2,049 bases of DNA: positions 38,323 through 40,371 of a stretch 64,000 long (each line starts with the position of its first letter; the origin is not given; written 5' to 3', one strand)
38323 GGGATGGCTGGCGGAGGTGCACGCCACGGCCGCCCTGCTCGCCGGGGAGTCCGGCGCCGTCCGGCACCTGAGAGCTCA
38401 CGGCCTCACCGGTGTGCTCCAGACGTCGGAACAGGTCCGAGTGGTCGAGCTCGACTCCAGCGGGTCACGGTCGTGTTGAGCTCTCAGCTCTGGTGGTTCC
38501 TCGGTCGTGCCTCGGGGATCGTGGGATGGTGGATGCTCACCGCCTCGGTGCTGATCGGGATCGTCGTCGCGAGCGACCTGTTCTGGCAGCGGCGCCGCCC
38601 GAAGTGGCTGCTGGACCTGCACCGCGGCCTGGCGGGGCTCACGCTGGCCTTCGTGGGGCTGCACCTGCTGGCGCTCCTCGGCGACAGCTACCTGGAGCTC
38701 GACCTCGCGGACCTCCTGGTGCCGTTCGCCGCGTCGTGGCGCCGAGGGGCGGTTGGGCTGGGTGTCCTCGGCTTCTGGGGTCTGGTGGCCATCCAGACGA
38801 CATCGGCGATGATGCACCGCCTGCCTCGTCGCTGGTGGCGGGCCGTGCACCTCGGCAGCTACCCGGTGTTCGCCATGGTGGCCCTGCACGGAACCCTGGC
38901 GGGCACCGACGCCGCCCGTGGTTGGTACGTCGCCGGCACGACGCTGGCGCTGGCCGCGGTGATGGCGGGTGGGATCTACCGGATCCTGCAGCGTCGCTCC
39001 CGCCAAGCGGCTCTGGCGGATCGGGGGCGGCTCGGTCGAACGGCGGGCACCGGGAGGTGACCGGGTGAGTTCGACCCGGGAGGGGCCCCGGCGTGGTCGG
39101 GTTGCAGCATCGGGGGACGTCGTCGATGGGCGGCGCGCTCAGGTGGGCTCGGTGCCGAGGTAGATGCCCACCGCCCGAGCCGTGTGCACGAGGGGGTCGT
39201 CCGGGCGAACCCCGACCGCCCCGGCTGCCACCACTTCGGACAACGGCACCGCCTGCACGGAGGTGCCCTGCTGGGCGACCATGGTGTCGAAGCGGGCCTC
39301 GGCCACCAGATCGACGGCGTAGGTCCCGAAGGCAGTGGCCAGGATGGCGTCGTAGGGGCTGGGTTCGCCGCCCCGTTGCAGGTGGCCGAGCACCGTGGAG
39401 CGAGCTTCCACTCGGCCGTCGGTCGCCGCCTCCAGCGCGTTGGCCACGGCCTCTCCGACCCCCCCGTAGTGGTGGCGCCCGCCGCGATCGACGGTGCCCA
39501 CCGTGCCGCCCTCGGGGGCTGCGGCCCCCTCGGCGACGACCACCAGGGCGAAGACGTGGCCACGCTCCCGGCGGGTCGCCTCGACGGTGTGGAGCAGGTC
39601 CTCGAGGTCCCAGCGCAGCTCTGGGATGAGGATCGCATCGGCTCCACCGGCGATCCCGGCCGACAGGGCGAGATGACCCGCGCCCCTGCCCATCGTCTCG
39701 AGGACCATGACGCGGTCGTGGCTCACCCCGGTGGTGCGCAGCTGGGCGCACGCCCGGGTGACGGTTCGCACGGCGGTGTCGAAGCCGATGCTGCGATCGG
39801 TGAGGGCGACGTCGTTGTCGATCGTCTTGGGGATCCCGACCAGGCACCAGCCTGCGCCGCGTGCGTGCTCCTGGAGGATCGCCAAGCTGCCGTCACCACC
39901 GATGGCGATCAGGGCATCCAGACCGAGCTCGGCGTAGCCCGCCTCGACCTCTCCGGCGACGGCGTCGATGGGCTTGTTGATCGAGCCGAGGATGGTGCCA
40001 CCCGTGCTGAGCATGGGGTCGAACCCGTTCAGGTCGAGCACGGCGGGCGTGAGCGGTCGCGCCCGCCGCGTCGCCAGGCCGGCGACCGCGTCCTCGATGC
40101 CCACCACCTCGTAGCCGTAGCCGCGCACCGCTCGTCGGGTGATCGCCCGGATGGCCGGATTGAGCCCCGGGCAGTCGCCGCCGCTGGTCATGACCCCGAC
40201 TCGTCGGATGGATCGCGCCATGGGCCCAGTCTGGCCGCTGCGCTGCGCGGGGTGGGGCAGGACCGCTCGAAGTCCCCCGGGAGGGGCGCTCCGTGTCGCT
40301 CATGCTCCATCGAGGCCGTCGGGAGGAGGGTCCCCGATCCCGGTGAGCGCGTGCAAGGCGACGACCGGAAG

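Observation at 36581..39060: ApbE flavin-transferase + ferric-reductase-like heme membrane protein + secreted His-rich protein: candidate extracytosolic flavin/heme electron-transfer module with an unidentified flavinylation target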

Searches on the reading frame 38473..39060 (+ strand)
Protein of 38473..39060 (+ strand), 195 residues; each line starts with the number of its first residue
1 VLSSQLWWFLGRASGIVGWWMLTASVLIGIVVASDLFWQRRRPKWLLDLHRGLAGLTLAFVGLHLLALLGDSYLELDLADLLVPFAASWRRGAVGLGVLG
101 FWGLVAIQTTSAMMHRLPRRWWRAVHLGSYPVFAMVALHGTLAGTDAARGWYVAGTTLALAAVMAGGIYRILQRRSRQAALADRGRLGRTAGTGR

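Call 4: search_protein_families(library=pfam, max_evalue=1, proteins=[window:38473-39060:+])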
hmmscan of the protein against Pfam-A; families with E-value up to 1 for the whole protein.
window:38473-39060:+ (195 aa): 3 families
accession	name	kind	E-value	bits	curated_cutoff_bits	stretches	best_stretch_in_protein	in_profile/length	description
PF01794.25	Ferric_reduct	-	6.5e-07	29.9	28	1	15-136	2-120/121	Ferric reductase like transmembrane component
PF24102.1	FLAD1_M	-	0.3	11.4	27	1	115-134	21-40/78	FAD synthase, middle domain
PF14358.11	DUF4405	-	0.51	11.3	26.7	1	16-66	18-63/66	Domain of unknown function (DUF4405)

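Call 5: search_protein_families(library=ncbifam, max_evalue=1, proteins=[window:38473-39060:+])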
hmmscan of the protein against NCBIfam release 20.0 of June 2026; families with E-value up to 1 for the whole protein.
window:38473-39060:+ (195 aa): 2 families
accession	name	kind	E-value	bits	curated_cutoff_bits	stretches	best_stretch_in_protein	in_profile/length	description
NF040998.1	MamZ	equivalog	8.6e-05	21.2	650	1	76-178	528-627/633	magnetosome biogenesis transporter MamZ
NF007245.0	PRK09689.1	subfamily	0.021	14.7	88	1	159-180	4-25/56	NinE family protein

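Call 59: find_homologous_proteins(query=window:38473-39060:+, max_evalue=0.00001)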
Query window:38473-39060:+ (195 aa): 307 proteins with E <= 0.00001 among 4643 candidates; the best 120 are listed.
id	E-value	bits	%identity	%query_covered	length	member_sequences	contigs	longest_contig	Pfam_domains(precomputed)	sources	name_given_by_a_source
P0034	2.3e-104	366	99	90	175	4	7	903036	PF01794.26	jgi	jgi:DMSO/TMAO reductase YedYZ heme-binding membrane subunit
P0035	2.6e-92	326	81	93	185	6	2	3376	PF01794.26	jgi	jgi:hypothetical protein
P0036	2.9e-87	310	71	100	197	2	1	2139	PF01794.26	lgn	-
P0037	1.2e-64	236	64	91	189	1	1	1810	PF01794.26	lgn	-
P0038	1.4e-58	216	65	84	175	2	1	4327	PF01794.26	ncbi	-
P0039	1.3e-55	206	55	88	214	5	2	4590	PF01794.26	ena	-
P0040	2.0e-55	206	51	94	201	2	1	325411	PF01794.26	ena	-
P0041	2.2e-55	206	55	93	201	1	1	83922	PF01794.26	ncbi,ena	-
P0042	2.8e-55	205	54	88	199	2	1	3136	PF01794.26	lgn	-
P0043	4.9e-55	205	55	91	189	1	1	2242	PF01794.26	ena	-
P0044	5.8e-55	204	52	96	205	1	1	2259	PF01794.26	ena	-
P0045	1.0e-54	204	53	99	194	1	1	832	PF01794.26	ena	-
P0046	4.8e-54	201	55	92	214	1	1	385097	PF01794.26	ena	-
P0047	6.6e-54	201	50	98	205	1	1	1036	PF01794.26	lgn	-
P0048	1.0e-53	200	51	98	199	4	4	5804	PF01794.26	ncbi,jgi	jgi:sulfoxide reductase heme-binding subunit YedZ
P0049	1.1e-53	200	54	88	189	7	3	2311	PF01794.26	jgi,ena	jgi:predicted ferric reductase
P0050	4.5e-53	198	52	99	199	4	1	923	PF01794.26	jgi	jgi:DMSO/TMAO reductase YedYZ heme-binding membrane subunit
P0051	1.8e-52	196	55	86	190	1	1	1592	PF01794.26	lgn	-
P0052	2.3e-52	196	57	86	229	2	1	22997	PF01794.26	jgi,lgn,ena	-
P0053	4.5e-52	195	55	86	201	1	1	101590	PF01794.26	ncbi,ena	-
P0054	5.1e-52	195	53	91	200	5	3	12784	PF01794.26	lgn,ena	-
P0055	7.3e-52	194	55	92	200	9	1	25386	PF01794.26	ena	-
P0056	1.2e-51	194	56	93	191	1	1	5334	PF01794.26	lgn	-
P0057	1.8e-51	193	54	88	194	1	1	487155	PF01794.26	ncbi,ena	-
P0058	2.1e-51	193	52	87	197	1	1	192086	PF01794.26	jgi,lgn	jgi:predicted ferric reductase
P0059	2.6e-51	192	52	88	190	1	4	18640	PF01794.26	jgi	jgi:DMSO/TMAO reductase YedYZ heme-binding membrane subunit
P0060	3.4e-51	192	51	97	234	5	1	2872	PF01794.26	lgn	-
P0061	4.5e-51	192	52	90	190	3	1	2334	PF01794.26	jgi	-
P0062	4.7e-51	192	52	89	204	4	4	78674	PF01794.26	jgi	jgi:DMSO/TMAO reductase YedYZ heme-binding membrane subunit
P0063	5.2e-51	191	56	86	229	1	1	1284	PF01794.26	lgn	-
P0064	5.7e-51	191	52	91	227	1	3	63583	PF01794.26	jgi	jgi:DMSO/TMAO reductase YedYZ heme-binding membrane subunit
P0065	6.3e-51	191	53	90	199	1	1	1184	PF01794.26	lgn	-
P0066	7.1e-51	191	51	89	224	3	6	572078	PF01794.26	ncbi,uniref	ncbi:MAG: hypothetical protein ABJH68_20600 [Ilumatobacter sp.]|uniref:hypothetical protein n=1 Tax=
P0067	7.8e-51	191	56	88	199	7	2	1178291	PF01794.26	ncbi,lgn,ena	-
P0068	7.9e-51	191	49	96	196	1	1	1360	PF01794.26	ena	-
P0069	8.9e-51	191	52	87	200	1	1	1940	PF01794.26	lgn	-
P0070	1.1e-50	190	51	94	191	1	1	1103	PF01794.26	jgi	jgi:sulfoxide reductase heme-binding subunit YedZ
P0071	1.1e-50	190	51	94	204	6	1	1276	PF01794.26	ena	-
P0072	2.1e-50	189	55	83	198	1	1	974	PF01794.26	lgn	-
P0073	2.4e-50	189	49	97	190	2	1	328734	PF01794.26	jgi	jgi:methionine sulfoxide reductase heme-binding subunit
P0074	2.5e-50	189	51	86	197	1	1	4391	PF01794.26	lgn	-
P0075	2.5e-50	189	53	87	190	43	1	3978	PF01794.26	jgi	jgi:DMSO/TMAO reductase YedYZ heme-binding membrane subunit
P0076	3.0e-50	189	53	89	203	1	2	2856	PF01794.26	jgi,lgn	jgi:predicted ferric reductase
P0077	3.0e-50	189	54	89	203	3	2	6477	PF01794.26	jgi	jgi:DMSO/TMAO reductase YedYZ heme-binding membrane subunit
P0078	3.3e-50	189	49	99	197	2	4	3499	PF01794.26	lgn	-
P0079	4.0e-50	188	49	99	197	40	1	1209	PF01794.26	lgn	-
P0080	4.8e-50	188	52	95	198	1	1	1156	PF01794.26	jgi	-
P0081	6.2e-50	188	49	99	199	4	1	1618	PF01794.26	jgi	-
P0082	8.3e-50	187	51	91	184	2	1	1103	PF01794.26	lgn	-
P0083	8.8e-50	187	54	84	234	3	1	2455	PF01794.26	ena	-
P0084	1.3e-49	187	49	98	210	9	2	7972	PF01794.26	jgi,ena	jgi:sulfoxide reductase heme-binding subunit YedZ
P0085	1.4e-49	187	50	92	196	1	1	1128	PF01794.26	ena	-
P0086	2.0e-49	186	52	89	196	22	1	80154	PF01794.26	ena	-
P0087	2.0e-49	186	49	99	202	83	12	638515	PF01794.26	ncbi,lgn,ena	-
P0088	2.7e-49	186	49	97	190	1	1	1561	PF01794.26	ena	-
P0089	3.1e-49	186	50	90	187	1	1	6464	PF01794.26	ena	-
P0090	4.1e-49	185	52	87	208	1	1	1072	PF01794.26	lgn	-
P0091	4.3e-49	185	48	98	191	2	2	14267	PF01794.26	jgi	jgi:methionine sulfoxide reductase heme-binding subunit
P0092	4.4e-49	185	50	97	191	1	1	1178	PF01794.26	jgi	-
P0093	5.1e-49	185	51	94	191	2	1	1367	PF01794.26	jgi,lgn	-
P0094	6.6e-49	185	51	99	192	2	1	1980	PF01794.26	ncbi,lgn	-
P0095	7.7e-49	184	51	99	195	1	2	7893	PF01794.26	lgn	-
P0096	1.1e-48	184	54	87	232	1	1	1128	PF01794.26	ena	-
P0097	1.2e-48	184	56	77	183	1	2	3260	PF01794.26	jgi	jgi:methionine sulfoxide reductase heme-binding subunit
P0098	1.8e-48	183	53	91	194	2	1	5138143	PF01794.26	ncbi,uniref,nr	ncbi:hypothetical protein HC251_14475 [Iamia sp. SCSIO 61187]|uniref:ferric reductase-like transmemb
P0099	2.2e-48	183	49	91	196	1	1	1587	PF01794.26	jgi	jgi:sulfoxide reductase heme-binding subunit YedZ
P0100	2.4e-48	183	52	90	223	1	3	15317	PF01794.26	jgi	-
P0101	2.4e-48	183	48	94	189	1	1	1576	PF01794.26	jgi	jgi:DMSO/TMAO reductase YedYZ heme-binding membrane subunit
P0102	2.7e-48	182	52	88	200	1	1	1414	PF01794.26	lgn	-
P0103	3.6e-48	182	53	99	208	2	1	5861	PF01794.26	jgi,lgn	-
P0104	4.2e-48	182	51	97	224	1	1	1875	PF01794.26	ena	-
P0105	4.3e-48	182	51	94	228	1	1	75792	PF01794.26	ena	-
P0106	5.0e-48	182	52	91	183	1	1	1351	PF01794.26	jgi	-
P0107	7.5e-48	181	52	90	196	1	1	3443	PF01794.26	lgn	-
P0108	1.2e-47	180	49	94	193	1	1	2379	PF01794.26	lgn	-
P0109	1.2e-47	180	53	90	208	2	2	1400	-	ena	-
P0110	1.5e-47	180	53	89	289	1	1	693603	PF01794.26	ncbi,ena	-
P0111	1.7e-47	180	51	90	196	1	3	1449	PF01794.26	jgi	jgi:methionine sulfoxide reductase heme-binding subunit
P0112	1.8e-47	180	49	89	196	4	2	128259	PF01794.26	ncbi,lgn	-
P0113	2.0e-47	180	49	97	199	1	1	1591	PF01794.26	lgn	-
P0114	2.0e-47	180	50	89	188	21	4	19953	PF01794.26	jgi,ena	jgi:sulfoxide reductase heme-binding subunit YedZ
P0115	2.1e-47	180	53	89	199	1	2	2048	PF01794.26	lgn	-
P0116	2.2e-47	180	51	98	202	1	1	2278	PF01794.26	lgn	-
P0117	2.4e-47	179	49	92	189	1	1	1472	PF01794.26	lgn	-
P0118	2.8e-47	179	52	83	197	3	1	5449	PF01794.26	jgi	-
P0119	3.0e-47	179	50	89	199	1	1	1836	PF01794.26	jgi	jgi:DMSO/TMAO reductase YedYZ heme-binding membrane subunit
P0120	3.6e-47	179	51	95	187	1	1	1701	PF01794.26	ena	-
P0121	3.6e-47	179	47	99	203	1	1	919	PF01794.26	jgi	jgi:DMSO/TMAO reductase YedYZ heme-binding membrane subunit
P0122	4.4e-47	179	49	96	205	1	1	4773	PF01794.26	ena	-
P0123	5.1e-47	178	47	88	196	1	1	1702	PF01794.26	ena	-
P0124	7.4e-47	178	48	96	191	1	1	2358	PF01794.26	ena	-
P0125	7.6e-47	178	50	86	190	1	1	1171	PF01794.26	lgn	-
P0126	7.8e-47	178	51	91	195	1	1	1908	PF01794.26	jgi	jgi:DMSO/TMAO reductase YedYZ heme-binding membrane subunit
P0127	7.8e-47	178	54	89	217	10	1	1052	PF01794.26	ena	-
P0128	1.5e-46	177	49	86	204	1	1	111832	PF01794.26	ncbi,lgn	ncbi:MAG: ferric reductase-like transmembrane domain-containing protein [Acidimicrobiales bacterium]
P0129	1.5e-46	177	48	90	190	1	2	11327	PF01794.26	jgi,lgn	jgi:sulfoxide reductase heme-binding subunit YedZ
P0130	1.7e-46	177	53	82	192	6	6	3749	PF01794.26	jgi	jgi:DMSO/TMAO reductase YedYZ heme-binding membrane subunit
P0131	4.5e-46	175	47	97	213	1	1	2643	PF01794.26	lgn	-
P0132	4.6e-46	175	52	91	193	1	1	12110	PF01794.26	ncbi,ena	-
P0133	4.7e-46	175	47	97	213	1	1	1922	PF01794.26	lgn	-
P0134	4.7e-46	175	49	86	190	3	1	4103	PF01794.26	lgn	-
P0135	5.3e-46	175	50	94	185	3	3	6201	PF01794.26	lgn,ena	-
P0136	5.9e-46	175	49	90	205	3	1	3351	PF01794.26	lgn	-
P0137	6.7e-46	175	49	90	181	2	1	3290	PF01794.26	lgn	-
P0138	1.0e-45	174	51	87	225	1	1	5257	PF01794.26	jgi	jgi:DMSO/TMAO reductase YedYZ heme-binding membrane subunit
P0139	1.3e-45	174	52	87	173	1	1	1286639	PF01794.26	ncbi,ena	-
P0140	1.6e-45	173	49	92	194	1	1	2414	PF01794.26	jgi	jgi:sulfoxide reductase heme-binding subunit YedZ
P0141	2.9e-45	173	49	93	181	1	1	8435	PF01794.26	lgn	-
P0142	1.9e-44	170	47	94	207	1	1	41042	PF01794.26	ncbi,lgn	-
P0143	3.1e-44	169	55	76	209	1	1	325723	PF01794.26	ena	-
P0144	3.3e-44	169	47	95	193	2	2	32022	PF01794.26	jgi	jgi:sulfoxide reductase heme-binding subunit YedZ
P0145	4.2e-44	169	50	99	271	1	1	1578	PF01794.26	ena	-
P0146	8.4e-44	168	49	90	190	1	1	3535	PF01794.26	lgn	-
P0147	1.3e-43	167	49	83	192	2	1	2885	PF01794.26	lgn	-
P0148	1.5e-43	167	49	87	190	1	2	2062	PF01794.26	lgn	-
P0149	3.3e-43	166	47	91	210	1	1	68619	PF01794.26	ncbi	-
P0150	3.4e-43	166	52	87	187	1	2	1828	PF01794.26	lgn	-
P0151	3.5e-43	166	49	88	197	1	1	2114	PF01794.26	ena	-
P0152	3.6e-43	166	48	92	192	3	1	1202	PF01794.26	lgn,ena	-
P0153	5.9e-43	165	47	89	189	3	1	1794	PF01794.26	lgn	-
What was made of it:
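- On Ferric-reductase-domain / MsrQ (YedZ) family, PF01794: All listed homologues but one (P0109) carry PF01794 (call 59).
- JGI annotations of relatives call them YedZ/MsrQ heme-binding subunits (call 59).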

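Call 61: find_encoding_contigs(protein=P0098, flank=8000, max_places=1)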
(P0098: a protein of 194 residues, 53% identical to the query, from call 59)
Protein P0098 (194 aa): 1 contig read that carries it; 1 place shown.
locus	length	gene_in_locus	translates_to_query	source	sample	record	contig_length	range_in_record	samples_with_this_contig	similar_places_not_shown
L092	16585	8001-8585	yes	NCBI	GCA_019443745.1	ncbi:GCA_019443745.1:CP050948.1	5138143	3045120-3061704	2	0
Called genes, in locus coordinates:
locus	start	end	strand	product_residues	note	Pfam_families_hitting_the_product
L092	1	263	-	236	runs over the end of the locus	PF00072:Response_reg, PF08281:Sigma70_r4_2 (weak), PF00196:GerE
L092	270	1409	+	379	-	PF01590:GAF, PF13185:GAF_2, PF07730:HisKA_3, PF13581:HATPase_c_2 (weak), PF02518:HATPase_c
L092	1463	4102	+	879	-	PF00690:Cation_ATPase_N, PF00122:E1-E2_ATPase, PF00702:Hydrolase, PF13246:Cation_ATPase, PF00689:Cation_ATPase_C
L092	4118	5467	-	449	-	PF00672:HAMP, PF00512:HisKA, PF02518:HATPase_c (weak)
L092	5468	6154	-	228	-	PF00072:Response_reg, PF00486:Trans_reg_C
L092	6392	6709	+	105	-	-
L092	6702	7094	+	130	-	-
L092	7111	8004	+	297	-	PF02424:ApbE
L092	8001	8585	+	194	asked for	PF01794:Ferric_reduct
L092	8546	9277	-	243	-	PF01988:VIT1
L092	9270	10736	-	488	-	PF13238:AAA_18 (faint), PF06414:Zeta_toxin (weak), PF13671:AAA_33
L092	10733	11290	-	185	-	PF13302:Acetyltransf_3 (weak), PF00583:Acetyltransf_1, PF13673:Acetyltransf_10 (weak), PF13508:Acetyltransf_7 (weak)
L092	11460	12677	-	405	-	PF02629:CoA_binding, PF13380:CoA_binding_2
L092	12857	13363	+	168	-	PF01258:zf-dskA_traR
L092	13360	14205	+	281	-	PF00582:Usp (faint)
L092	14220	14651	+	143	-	PF12900:Pyridox_ox_2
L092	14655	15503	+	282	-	PF00582:Usp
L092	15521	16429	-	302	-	PF00582:Usp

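Call 65: search_protein_families(library=pfam, max_evalue=0.01, proteins=[L092:6392-6709:+, L092:6702-7094:+])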
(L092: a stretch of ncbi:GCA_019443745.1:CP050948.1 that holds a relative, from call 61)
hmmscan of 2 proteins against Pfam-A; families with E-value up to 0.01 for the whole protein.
L092:6392-6709:+ (105 aa): 0 families

L092:6702-7094:+ (130 aa): 0 families

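Call 72: predict_structure(alignment_id=A7)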
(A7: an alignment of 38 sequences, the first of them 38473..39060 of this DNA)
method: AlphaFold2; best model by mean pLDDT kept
length: 195 residues; sequences in the alignment: 38
mean_pLDDT: 91.2   pTM: 0.81
mean pLDDT of the five models: 91.2, 91.2, 91.1, 90.4, 90.3
residues with pLDDT >= 90: 144; 70-90: 48; 50-70: 3; < 50: 0
segments of 3 or more residues with pLDDT < 50: none
pLDDT, mean of each block of 10 residues (from residue 1): 90 95 95 86 91 96 93 82 89 92 95 90 92 94 88 94 95 93 92 76
secondary structure, 60 per line:
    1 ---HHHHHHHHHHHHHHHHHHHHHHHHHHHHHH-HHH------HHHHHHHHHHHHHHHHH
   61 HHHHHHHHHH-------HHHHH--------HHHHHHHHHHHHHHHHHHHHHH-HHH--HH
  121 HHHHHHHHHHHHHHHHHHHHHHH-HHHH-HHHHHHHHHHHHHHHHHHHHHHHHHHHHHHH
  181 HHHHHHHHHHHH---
elements in order: H4-33 H44-70 H78-82 H91-112 H119-143 H145-148 H150-192
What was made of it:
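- On Ferric-reductase-domain / MsrQ (YedZ) family, PF01794: They lie in helices 44-70 and 119-143 of the model (call 72). The AF2 model (pLDDT 91) has five long helices plus a short one at 78-82 (call 72).
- Checked: The heme protein models with five transmembrane helices, not six (call 72).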

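Call 75: fold_search(model_id=the predicted structure, library=pdb)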
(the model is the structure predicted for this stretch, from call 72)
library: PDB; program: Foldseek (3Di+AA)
matches with E <= 10: 267; with E <= 0.001: 0
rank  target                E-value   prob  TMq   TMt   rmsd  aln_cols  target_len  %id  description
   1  7tai_A                4.1e-02  1.00  0.55  0.28   6.0       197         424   19  Structure of STEAP2 in complex with ligands (released 2023-01-25)
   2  6y9b_A                4.1e-02  1.00  0.48  0.40   7.1       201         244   16  Cryo-EM structure of trimeric human STEAP1 bound to three Fab120.545 fragments (released 2020-05-20)
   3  8ucd_A                5.7e-02  0.99  0.47  0.40   7.5       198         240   16  Cryo-EM structure of human STEAP1 in complex with AMG 509 Fab (released 2023-11-22)
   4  5o0t                  2.0e-01  0.97  0.49  0.47   6.0       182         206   14  CRYSTAL STRUCTURE OF TRANS-MEMBRANE DOMAIN OF Cylindrospermum stagnale NADPH-OXIDASE 5 (NOX5) (released 2017-06-28)
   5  1r0d_B                2.5e-01  0.77  0.37  0.37  10.5       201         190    9  HIP1R THATCH DOMAIN CORE (released 2004-07-06)
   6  4o6y_B                3.5e-01  0.98  0.53  0.49   5.5       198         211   10  Crystal Structure of Cytochrome b561 (released 2014-02-05)
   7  4o7g_B                3.5e-01  0.98  0.53  0.50   6.2       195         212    9  Crystal Structure of Ascorbate-bound Cytochrome b561, crystal soaked in 1 M L-ascorbate for 40 minutes (released 2014-02-05)
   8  8qta                  4.1e-01  0.80  0.41  0.23   9.5       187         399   15  Cryo-EM structure of Streptococcus pneumoniae NADPH oxidase F397A mutant in complex with NADPH (released 2024-07-24)
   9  8qt6                  4.5e-01  0.85  0.44  0.24   9.7       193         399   13  Cryo-EM structure of Streptococcus pneumoniae NADPH oxidase (released 2024-07-24)
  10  1r0d_A                4.5e-01  0.41  0.29  0.29  10.6       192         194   14  HIP1R THATCH DOMAIN CORE (released 2004-07-06)
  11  4k0d_A                5.0e-01  0.54  0.31  0.37  10.3       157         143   11  Periplasmic sensor domain of sensor histidine kinase, Adeh_2942 (released 2013-06-12)
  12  4o7g_A                5.3e-01  0.80  0.43  0.41   9.9       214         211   10  Crystal Structure of Ascorbate-bound Cytochrome b561, crystal soaked in 1 M L-ascorbate for 40 minutes (released 2014-02-05)
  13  4o6y_A                5.5e-01  0.66  0.39  0.37  10.8       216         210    9  Crystal Structure of Cytochrome b561 (released 2014-02-05)
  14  7xge_A                6.1e-01  0.25  0.25  0.27  20.5       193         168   14  Crystal structure of MCL-1 in complex with computationally designed inhibitor protein (released 2022-07-20)
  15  7vv3_R                6.4e-01  0.14  0.18  0.14  16.0       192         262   14  Cryo-EM structure of pseudoallergen receptor MRGPRX2 complex with linear cortistatin-14 (released 2021-12-01)
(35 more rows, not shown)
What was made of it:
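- Closest known: Eukaryotic and bacterial NOX, STEAP and FRE ferric reductases. Same: The transmembrane fold has two His pairs for two stacked hemes, and these are the top structural matches (call 75).
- The FRD models with five helices whereas STEAP and NOX have six (calls 72, 75).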

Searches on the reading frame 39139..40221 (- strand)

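Call 4: search_protein_families(library=pfam, max_evalue=1, proteins=[window:39139-40221:-])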
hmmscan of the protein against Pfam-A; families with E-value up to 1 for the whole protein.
window:39139-40221:- (360 aa): 1 family
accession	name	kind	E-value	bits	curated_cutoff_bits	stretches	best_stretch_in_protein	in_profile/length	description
PF00365.25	PFK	-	1.7e-86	290.5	30.9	1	7-306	1-277/277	Phosphofructokinase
